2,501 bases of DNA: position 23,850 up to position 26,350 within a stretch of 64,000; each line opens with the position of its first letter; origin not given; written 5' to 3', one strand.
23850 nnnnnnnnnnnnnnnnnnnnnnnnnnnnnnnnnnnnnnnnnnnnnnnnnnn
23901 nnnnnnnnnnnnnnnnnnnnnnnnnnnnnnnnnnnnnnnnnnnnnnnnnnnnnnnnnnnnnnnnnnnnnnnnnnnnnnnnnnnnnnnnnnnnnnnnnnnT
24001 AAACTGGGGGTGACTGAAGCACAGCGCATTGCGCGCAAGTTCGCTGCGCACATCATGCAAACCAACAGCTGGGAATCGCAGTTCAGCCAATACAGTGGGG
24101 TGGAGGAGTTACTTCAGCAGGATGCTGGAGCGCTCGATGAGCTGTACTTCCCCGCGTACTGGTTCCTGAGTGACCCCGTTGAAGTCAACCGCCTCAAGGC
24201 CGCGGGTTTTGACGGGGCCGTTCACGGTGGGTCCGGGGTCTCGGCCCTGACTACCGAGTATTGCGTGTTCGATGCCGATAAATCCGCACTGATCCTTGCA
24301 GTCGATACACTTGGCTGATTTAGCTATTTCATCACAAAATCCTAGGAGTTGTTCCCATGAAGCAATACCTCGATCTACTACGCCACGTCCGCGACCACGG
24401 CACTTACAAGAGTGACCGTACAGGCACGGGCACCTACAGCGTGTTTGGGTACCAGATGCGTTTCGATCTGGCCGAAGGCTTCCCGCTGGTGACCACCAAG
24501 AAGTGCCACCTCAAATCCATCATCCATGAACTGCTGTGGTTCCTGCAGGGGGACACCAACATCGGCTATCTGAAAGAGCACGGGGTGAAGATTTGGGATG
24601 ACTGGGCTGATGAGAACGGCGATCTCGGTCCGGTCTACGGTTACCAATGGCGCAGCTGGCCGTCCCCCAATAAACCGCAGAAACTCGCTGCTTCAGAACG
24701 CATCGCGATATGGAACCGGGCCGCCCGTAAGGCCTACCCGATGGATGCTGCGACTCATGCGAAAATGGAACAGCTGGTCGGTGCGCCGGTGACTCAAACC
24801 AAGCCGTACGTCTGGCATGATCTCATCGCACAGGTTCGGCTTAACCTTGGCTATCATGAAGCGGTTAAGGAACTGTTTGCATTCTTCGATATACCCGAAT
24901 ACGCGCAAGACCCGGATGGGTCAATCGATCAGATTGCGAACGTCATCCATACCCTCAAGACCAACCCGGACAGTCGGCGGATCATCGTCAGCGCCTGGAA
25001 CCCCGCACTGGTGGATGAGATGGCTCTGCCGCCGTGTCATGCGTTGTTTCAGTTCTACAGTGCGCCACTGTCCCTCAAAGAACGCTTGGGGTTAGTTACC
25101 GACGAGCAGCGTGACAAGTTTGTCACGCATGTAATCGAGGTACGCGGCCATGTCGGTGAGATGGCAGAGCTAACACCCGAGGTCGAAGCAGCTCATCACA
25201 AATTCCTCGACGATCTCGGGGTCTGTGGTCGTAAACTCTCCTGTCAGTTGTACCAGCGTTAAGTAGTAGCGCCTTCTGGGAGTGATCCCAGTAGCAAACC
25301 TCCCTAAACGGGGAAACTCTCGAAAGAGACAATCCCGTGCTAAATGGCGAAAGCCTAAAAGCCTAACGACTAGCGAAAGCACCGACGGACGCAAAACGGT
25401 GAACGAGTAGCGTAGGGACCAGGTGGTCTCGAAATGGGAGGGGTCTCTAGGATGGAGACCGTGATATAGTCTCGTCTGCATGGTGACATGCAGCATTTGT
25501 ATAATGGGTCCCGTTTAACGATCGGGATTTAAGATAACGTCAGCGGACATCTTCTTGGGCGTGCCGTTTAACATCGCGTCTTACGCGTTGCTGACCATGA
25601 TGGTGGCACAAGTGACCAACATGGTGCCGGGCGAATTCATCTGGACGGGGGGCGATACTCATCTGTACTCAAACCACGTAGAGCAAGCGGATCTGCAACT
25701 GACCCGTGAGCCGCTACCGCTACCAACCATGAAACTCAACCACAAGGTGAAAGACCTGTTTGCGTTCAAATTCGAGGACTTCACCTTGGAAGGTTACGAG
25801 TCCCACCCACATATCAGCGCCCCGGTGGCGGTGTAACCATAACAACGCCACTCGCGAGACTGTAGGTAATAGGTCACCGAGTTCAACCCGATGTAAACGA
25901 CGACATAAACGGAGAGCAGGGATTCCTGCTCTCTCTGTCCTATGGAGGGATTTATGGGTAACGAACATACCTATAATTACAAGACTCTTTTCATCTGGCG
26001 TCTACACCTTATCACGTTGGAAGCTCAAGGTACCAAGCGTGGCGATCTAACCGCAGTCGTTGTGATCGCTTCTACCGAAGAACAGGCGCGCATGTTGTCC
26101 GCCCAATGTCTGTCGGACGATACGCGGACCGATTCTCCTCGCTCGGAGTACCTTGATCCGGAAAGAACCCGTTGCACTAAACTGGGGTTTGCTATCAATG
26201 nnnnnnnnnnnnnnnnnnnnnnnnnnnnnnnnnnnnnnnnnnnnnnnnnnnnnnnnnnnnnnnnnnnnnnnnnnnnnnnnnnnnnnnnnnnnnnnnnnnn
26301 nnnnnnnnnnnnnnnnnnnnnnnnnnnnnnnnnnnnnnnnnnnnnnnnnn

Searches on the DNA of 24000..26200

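Call 73: search_rna_families(source=window, start=24000, end=26200, threshold=evalue, max_evalue=0.01)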
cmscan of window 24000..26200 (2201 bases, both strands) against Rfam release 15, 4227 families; matches with E-value up to 0.01: 1.
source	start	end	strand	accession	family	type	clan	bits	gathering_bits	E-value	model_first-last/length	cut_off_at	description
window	25250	25493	+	RF00028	Intron_gpI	Intron;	-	59.5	50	4.8e-14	1-253/253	no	Group I catalytic intron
